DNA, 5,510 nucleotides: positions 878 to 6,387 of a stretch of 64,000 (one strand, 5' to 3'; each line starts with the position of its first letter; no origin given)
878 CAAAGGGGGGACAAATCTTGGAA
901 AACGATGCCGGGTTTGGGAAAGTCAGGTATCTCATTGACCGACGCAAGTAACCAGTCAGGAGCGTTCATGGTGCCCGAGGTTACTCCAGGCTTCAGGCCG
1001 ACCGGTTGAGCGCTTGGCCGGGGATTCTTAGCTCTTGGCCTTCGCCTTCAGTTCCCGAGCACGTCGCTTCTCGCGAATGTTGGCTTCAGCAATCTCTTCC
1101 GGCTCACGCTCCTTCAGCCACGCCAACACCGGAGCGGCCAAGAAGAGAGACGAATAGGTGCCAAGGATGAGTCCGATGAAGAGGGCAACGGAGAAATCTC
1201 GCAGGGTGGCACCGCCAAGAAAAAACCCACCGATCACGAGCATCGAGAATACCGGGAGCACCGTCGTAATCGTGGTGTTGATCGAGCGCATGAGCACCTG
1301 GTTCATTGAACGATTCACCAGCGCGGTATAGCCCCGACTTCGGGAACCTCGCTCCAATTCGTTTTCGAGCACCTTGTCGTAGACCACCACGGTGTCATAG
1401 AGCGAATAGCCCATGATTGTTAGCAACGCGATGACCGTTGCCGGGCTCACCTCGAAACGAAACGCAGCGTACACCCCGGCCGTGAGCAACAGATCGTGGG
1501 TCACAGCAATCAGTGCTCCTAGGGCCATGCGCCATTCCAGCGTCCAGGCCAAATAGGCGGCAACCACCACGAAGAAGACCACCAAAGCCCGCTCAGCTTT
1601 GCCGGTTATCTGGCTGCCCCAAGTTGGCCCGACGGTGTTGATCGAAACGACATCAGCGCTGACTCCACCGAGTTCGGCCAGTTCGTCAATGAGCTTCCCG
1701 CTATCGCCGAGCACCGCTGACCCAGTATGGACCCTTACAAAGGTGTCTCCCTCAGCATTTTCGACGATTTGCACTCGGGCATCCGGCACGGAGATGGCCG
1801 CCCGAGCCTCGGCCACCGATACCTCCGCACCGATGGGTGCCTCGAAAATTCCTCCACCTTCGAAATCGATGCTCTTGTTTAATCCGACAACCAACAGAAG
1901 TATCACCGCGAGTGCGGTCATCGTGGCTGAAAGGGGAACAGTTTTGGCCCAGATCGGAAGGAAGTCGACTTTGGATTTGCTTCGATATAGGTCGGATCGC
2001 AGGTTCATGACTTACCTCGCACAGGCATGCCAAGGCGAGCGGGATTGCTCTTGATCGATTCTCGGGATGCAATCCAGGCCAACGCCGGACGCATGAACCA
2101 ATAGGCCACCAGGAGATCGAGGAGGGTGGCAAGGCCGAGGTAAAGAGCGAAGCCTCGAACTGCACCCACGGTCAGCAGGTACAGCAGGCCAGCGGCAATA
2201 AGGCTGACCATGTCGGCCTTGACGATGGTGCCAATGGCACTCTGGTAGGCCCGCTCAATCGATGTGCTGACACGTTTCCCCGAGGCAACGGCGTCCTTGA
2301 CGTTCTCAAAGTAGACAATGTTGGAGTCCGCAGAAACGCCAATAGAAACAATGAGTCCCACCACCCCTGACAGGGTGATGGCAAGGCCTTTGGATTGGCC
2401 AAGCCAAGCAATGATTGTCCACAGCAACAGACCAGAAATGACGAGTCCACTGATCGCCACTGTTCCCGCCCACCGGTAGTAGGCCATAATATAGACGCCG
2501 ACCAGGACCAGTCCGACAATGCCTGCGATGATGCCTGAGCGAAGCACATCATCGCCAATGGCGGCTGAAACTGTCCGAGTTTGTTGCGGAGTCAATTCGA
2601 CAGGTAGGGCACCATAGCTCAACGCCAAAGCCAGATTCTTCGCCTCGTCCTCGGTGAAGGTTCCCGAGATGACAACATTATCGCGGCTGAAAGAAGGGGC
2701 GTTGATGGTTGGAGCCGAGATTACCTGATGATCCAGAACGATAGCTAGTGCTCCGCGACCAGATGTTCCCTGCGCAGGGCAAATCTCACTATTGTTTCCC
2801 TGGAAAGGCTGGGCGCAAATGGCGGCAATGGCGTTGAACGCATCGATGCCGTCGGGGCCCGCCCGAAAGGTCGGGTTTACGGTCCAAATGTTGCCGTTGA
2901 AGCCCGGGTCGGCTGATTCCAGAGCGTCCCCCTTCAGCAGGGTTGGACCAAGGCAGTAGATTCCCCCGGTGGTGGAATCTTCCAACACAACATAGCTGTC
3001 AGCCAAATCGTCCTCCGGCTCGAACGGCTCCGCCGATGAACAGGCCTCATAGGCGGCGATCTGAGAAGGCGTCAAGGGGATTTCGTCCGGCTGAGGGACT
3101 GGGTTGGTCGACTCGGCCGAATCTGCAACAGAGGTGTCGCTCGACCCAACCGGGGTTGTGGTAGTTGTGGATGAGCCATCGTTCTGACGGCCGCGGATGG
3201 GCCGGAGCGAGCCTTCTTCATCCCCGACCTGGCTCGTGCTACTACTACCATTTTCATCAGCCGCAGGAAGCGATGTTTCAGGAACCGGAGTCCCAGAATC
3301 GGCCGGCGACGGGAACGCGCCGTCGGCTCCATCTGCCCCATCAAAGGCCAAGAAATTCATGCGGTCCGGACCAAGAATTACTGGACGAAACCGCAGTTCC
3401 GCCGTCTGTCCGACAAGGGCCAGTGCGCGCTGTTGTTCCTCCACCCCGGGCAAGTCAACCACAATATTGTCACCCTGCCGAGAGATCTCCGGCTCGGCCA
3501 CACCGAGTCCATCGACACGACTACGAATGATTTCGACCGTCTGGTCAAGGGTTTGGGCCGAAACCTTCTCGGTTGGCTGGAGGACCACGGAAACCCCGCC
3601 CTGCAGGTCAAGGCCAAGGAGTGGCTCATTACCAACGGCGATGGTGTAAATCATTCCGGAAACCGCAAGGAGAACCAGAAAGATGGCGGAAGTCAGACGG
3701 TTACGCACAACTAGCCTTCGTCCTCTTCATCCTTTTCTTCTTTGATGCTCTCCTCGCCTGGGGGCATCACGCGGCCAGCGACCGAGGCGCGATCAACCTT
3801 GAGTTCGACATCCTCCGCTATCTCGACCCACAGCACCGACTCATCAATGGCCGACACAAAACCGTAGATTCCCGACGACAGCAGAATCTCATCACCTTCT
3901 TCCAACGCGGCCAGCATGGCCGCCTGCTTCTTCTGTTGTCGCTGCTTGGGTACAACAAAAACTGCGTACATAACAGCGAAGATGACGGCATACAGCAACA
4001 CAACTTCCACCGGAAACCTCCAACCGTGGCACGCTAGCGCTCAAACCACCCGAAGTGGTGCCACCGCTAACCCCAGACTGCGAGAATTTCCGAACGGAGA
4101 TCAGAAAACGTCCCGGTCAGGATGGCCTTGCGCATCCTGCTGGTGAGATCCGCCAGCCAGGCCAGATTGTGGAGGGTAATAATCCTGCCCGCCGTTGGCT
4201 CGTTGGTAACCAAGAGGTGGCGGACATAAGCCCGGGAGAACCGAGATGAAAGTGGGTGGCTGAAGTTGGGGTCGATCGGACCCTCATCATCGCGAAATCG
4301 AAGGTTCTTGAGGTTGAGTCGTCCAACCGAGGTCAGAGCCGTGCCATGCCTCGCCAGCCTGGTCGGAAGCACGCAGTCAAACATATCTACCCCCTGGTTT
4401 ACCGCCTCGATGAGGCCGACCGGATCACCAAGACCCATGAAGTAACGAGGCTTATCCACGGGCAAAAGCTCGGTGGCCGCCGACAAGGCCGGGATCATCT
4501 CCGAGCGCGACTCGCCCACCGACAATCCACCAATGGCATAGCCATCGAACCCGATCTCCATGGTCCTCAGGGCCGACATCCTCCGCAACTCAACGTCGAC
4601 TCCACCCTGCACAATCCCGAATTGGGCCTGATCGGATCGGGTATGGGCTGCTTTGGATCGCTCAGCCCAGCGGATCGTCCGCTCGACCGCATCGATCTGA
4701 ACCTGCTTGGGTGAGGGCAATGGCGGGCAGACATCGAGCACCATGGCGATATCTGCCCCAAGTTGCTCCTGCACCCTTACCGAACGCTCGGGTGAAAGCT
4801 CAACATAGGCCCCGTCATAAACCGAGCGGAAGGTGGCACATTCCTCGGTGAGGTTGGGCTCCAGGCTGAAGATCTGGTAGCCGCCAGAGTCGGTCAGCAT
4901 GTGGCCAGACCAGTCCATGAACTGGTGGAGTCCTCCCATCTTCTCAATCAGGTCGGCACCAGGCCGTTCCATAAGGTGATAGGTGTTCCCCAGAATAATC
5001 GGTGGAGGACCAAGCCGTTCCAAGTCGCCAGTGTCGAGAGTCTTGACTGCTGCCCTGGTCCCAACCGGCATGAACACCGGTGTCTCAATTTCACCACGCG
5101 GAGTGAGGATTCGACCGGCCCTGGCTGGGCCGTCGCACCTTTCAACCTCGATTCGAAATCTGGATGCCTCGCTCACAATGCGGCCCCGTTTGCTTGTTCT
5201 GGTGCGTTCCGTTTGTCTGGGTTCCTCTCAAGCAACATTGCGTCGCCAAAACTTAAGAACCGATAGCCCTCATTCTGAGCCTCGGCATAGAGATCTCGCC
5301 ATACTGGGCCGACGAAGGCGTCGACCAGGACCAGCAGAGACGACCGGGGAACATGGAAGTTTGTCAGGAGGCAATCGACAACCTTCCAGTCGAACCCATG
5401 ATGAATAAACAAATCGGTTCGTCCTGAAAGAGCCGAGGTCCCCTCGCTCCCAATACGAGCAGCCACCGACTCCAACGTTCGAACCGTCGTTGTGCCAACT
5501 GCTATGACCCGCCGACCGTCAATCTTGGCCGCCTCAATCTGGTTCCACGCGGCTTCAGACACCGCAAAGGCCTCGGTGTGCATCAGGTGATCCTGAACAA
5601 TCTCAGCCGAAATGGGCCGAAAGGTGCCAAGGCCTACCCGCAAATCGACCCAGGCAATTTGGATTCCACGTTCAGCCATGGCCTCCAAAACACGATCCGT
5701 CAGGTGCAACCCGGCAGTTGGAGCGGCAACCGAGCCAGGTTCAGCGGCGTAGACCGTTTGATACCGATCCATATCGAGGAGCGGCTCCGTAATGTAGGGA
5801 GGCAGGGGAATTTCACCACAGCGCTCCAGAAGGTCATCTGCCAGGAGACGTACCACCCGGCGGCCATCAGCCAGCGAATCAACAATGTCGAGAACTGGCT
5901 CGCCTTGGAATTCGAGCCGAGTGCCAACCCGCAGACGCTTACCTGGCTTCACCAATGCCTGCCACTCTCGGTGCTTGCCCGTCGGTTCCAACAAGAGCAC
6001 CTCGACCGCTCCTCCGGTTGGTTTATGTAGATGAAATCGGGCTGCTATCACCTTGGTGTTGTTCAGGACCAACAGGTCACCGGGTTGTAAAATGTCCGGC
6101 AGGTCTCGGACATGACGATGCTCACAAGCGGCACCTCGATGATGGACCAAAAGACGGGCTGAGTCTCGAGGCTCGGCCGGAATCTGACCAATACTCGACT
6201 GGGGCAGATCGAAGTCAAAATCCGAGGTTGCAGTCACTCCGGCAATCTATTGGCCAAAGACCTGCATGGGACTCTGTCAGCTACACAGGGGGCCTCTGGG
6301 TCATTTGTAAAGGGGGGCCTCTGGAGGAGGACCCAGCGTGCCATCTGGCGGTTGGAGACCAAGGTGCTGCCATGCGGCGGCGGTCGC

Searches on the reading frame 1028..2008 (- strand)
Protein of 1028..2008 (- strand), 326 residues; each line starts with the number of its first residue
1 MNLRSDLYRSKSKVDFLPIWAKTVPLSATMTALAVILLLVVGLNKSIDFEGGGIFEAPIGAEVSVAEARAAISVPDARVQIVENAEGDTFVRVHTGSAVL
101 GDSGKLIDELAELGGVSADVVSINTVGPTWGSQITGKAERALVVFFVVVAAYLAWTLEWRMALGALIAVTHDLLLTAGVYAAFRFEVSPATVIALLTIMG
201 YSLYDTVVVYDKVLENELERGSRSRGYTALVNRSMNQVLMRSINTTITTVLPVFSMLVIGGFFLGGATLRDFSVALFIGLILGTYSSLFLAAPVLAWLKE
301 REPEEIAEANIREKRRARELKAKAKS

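Call 59: search_protein_families(library=pfam, proteins=[window:1028-2008:-], max_evalue=0.00001)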
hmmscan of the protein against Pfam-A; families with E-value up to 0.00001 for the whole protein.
window:1028-2008:- (326 aa): 1 family
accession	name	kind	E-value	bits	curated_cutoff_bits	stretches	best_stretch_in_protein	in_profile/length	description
PF02355.23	SecD_SecF_C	-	9.7e-57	191.9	20.5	1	110-300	6-188/189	Protein export membrane protein SecD/SecF, C-terminal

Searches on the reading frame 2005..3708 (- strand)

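Call 59: search_protein_families(library=pfam, proteins=[window:2005-3708:-], max_evalue=0.00001)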
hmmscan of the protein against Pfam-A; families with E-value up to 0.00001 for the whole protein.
window:2005-3708:- (567 aa): 4 families
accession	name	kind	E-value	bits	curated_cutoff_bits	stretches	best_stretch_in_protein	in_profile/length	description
PF21760.3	SecD_1st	-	2.7e-21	75.2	27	1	54-110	1-58/60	Protein translocase subunit SecDF, P1 domain, N-terminal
PF22599.2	SecDF_P1_head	-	3.4e-16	59.6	27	1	248-370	10-114/114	SecDF, P1 head subdomain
PF02355.23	SecD_SecF_C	-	1.2e-11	44.8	20.5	1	375-546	16-186/189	Protein export membrane protein SecD/SecF, C-terminal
PF03176.21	MMPL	-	1.6e-08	34.3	20.5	1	388-557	141-311/333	MMPL family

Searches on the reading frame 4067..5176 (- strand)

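Call 59: search_protein_families(library=pfam, proteins=[window:4067-5176:-], max_evalue=0.00001)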
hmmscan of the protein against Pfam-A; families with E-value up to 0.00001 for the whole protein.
window:4067-5176:- (369 aa): 1 family
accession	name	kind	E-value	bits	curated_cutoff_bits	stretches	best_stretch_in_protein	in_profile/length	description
PF01702.25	TGT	-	4.1e-133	444.3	26.3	1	16-366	2-353/357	Queuine tRNA-ribosyltransferase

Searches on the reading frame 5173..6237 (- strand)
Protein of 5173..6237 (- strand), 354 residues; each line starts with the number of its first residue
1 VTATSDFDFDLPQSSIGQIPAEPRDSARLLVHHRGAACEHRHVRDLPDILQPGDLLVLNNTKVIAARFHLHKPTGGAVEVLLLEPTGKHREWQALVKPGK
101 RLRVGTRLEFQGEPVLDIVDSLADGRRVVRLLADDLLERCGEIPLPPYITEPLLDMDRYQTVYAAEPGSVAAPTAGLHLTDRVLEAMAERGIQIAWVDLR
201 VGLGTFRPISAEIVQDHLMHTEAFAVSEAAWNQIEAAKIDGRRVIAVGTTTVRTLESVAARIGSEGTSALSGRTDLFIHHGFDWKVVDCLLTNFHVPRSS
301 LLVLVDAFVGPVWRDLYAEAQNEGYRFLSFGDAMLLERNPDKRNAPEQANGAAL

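Call 59: search_protein_families(library=pfam, proteins=[window:5173-6237:-], max_evalue=0.00001)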
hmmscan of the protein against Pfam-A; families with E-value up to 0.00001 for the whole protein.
window:5173-6237:- (354 aa): 1 family
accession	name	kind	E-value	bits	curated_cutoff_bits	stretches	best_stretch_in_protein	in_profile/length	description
PF02547.20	Queuosine_synth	-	1.7e-116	389.3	25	1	4-336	1-322/322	Queuosine biosynthesis protein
